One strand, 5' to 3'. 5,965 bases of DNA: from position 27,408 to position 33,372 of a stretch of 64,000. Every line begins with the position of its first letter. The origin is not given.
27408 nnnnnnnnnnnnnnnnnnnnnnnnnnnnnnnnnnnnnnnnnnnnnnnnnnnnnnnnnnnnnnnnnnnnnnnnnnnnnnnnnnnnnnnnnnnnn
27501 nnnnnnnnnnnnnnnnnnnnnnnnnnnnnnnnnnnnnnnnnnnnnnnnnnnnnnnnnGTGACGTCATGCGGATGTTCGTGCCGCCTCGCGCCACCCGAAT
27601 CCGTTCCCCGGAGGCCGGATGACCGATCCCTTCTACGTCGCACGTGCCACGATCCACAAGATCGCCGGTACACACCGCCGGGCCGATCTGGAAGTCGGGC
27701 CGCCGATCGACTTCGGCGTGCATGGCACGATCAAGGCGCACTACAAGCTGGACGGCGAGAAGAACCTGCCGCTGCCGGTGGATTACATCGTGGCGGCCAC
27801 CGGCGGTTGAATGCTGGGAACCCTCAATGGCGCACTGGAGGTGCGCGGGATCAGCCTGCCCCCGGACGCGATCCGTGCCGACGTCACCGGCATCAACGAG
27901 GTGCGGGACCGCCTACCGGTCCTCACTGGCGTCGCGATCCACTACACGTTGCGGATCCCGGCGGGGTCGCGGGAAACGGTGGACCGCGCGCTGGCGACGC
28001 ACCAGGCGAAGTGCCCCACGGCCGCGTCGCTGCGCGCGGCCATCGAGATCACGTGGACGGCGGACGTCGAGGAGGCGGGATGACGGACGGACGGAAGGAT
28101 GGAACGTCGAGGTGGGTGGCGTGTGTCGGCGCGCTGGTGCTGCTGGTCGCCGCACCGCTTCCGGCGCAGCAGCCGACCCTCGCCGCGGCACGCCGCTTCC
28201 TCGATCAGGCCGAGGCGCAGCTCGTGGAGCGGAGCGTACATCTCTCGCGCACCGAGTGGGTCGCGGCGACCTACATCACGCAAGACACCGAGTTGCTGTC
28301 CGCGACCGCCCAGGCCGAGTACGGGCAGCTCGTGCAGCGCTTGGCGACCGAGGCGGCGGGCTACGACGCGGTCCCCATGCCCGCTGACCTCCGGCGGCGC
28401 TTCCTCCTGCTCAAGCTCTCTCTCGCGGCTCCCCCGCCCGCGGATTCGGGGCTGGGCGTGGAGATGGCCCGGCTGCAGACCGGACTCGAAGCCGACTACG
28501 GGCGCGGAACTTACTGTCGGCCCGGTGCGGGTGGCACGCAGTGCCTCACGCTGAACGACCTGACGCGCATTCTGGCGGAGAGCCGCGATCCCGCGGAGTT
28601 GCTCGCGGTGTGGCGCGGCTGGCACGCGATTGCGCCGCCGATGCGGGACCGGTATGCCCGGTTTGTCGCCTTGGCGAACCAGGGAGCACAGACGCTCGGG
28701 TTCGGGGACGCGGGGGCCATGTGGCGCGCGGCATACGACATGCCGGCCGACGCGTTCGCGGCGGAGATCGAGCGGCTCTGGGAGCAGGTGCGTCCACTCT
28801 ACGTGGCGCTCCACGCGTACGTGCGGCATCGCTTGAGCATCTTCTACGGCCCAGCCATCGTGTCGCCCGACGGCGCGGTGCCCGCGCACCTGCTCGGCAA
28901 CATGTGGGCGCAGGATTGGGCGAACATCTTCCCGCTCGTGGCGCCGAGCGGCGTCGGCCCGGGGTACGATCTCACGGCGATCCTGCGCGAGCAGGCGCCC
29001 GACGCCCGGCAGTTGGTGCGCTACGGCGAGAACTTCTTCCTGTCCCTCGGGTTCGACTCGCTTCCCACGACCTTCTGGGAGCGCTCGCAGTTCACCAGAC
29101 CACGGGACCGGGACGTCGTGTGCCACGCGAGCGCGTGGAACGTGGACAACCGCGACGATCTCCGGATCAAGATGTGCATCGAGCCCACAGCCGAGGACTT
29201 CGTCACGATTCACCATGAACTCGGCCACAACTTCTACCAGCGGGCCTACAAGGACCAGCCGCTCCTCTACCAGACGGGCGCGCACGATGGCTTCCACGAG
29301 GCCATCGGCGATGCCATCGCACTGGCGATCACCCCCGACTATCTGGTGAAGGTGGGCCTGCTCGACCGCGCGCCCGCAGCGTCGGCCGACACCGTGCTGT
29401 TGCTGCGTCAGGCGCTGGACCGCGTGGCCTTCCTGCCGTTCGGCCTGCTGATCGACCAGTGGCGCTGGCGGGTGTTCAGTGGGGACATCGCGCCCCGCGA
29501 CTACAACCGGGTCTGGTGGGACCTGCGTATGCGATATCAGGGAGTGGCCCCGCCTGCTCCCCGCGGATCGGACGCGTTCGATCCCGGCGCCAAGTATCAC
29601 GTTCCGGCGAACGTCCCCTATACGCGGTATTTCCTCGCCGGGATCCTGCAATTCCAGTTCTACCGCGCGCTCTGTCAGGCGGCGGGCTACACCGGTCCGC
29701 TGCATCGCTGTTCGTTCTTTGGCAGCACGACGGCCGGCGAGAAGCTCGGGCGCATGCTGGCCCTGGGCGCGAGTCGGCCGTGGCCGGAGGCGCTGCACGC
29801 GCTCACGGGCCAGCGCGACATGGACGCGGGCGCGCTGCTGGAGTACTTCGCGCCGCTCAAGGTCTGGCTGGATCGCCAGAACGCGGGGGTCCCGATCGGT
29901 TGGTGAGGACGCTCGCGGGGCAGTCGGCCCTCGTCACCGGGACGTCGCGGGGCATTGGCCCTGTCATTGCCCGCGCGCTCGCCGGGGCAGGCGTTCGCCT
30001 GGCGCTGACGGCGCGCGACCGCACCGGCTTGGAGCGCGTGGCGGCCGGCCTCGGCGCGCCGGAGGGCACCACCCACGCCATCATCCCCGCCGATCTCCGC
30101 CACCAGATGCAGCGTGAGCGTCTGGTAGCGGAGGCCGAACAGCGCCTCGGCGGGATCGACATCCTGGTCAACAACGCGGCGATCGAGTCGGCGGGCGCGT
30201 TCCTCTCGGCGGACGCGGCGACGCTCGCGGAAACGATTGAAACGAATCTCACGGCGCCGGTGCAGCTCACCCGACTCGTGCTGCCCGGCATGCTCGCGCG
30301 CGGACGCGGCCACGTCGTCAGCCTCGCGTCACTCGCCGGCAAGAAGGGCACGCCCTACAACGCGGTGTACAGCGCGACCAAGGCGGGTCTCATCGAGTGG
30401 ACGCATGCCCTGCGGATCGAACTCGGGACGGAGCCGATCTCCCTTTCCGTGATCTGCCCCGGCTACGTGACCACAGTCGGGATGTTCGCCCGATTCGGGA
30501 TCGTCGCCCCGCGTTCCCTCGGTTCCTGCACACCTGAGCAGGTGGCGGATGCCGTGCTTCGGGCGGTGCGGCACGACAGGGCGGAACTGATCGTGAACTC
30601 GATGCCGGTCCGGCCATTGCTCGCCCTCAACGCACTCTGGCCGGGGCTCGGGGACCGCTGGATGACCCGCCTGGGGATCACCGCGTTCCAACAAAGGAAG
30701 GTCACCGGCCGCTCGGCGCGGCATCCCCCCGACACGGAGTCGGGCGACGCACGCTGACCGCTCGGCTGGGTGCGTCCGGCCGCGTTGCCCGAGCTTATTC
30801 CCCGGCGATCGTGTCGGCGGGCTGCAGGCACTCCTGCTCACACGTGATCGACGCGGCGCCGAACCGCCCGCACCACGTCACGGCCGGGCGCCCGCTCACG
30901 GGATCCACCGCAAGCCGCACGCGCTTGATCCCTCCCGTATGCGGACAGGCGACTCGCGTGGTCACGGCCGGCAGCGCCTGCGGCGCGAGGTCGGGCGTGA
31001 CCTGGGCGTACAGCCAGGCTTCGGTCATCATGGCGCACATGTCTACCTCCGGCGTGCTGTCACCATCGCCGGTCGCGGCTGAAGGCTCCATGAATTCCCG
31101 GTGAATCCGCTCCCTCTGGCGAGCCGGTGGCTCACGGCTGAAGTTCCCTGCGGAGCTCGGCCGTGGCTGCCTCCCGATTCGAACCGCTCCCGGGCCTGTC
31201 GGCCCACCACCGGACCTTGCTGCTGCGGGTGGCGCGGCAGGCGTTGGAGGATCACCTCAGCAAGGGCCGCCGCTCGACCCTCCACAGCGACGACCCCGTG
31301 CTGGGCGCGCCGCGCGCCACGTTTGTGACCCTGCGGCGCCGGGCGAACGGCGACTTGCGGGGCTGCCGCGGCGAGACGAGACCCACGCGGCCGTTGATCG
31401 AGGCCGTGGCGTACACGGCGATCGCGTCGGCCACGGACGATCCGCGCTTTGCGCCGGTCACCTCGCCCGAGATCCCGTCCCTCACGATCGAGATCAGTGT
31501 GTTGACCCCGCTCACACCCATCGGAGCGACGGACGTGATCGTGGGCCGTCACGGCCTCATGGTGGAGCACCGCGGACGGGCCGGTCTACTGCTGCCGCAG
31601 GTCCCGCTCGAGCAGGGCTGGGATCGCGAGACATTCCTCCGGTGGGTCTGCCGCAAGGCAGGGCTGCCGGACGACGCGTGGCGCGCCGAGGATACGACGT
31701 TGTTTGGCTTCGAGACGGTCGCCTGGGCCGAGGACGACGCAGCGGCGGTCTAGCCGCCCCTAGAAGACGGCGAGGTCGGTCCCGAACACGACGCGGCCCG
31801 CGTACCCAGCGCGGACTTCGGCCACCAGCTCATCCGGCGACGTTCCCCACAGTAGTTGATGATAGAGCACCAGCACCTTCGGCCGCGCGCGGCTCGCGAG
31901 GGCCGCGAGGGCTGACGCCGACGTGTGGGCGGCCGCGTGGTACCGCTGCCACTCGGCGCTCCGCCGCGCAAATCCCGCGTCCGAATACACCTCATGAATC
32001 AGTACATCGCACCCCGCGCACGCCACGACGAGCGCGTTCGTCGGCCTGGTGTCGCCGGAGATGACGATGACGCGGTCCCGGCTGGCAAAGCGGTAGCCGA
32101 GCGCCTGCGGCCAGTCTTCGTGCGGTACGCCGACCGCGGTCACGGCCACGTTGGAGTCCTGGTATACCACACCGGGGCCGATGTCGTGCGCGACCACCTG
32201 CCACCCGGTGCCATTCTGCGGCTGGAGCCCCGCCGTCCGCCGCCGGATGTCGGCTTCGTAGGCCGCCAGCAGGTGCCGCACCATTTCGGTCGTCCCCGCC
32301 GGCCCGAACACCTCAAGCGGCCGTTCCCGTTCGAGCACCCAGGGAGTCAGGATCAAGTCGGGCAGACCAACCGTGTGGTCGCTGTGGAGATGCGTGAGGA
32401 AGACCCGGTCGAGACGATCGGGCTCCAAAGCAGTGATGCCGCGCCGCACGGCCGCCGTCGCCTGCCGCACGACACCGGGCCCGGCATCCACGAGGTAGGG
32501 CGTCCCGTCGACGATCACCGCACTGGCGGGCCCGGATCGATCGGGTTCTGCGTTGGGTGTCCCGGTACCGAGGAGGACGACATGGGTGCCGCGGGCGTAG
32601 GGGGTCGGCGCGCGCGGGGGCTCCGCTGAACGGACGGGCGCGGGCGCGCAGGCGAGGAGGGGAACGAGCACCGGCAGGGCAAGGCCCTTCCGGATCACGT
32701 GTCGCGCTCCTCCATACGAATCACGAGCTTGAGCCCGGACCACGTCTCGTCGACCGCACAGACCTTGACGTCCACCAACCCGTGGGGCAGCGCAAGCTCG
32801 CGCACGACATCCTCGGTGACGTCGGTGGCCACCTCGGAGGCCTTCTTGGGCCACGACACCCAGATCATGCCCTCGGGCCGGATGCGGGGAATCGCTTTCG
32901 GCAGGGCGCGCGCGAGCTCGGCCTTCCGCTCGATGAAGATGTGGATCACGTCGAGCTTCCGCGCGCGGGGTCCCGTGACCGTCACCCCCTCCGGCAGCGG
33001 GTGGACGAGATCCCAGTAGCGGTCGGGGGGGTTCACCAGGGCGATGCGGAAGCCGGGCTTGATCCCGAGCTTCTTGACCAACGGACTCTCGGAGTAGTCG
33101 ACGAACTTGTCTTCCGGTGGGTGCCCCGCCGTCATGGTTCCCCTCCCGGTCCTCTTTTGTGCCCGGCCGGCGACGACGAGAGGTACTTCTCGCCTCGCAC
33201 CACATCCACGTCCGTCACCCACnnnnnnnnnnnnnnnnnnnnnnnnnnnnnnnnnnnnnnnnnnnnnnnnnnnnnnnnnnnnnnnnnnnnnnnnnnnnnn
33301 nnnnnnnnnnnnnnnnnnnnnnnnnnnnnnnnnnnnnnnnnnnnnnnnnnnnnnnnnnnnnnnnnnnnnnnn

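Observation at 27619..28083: OsmC/YhfA-family gene with UGA exactly at the conserved catalytic Cys plus a SECIS-like hairpin: candidate selenoprotein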

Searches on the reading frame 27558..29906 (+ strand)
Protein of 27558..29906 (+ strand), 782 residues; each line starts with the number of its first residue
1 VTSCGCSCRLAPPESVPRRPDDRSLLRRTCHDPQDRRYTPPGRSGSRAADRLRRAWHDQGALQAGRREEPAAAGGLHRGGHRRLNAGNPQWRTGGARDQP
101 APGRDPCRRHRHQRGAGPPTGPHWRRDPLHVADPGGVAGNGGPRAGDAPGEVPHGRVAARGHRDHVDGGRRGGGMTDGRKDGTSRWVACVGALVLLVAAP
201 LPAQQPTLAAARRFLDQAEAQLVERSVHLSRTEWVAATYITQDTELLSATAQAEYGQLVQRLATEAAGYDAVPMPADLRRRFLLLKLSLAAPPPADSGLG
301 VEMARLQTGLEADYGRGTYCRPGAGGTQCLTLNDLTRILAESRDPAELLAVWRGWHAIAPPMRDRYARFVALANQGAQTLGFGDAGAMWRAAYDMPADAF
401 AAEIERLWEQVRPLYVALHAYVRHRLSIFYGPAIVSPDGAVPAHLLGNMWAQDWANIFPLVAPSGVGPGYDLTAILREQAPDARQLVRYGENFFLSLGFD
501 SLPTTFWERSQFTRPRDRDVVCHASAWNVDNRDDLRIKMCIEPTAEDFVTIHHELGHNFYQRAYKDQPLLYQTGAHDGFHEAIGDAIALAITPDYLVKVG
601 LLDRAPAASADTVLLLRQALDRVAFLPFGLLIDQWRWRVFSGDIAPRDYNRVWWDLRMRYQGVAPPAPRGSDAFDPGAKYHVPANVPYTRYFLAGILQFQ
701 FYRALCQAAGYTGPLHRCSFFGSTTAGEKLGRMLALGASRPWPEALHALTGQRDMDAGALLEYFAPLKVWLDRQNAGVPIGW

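Call 6: search_protein_families(library=pfam, proteins=[window:27558-29906:+], max_evalue=0.01)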
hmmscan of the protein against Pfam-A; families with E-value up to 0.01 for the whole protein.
window:27558-29906:+ (782 aa): 1 family
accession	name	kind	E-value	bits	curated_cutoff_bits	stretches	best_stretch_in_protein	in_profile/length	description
PF01401.24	Peptidase_M2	-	1.1e-215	718.1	23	1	209-782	5-581/581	Angiotensin-converting enzyme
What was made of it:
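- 28080..29906 (+): Downstream Peptidase_M2 (ACE-like) gene. Its ATG overlaps the selenoprotein's stop (ATGA at 28080-28083). It is a neighbour, not a conserved partner. Pfam PF01401, E=1.1e-215 (call 6).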

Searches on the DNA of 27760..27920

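Call 63: search_rna_families(source=window, start=27760, end=27920, threshold=evalue, max_evalue=10)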
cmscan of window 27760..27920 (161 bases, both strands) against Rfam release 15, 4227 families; matches with E-value up to 10: 4.
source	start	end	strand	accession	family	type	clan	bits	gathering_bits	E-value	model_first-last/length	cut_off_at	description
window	27760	27825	+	RF03109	Thermales-rpoB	Cis-reg;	-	15.9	77.3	0.34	35-89/89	5'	Thermales-rpoB RNA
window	27771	27809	+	RF04126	mir-9198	Gene; miRNA;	-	15.5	92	1.8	1-79/79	no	mir-9198 microRNA precursor family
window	27840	27896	+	RF01763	Guanidine-III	Cis-reg; riboswitch;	-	10.9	36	3.6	1-67/67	no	Guanidine-III riboswitch aptamer (yKKC-III)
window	27779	27836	+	RF02501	Atu_C7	Gene; sRNA;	-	7.7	45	8.4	1-157/157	no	Rhizobiales sRNA Atu_C7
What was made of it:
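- Tried and rejected: Only noise (call 63).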

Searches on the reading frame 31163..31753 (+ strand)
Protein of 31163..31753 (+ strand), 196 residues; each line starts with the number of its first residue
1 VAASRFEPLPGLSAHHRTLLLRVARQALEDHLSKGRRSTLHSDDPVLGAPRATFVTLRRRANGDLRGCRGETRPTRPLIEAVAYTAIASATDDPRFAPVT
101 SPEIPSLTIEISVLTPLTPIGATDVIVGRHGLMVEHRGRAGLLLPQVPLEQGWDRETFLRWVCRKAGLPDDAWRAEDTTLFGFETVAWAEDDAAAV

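Call 21: search_protein_families(library=pfam, proteins=[window:31163-31753:+], max_evalue=0.001)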
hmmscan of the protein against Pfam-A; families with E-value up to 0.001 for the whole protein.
window:31163-31753:+ (196 aa): 1 family
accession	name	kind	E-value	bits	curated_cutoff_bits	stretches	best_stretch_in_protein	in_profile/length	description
PF01871.22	AMMECR1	-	2.7e-51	173.8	25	1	21-186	1-166/168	AMMECR1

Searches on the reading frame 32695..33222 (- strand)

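Call 21: search_protein_families(library=pfam, proteins=[window:32695-33222:-], max_evalue=0.001)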
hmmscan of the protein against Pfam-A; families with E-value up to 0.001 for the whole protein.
window:32695-33222:- (175 aa): 1 family
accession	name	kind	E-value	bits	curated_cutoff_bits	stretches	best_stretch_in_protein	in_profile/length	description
PF11253.13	DUF3052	-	4.9e-05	23.7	22.7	1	96-168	53-123/125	Protein of unknown function (DUF3052)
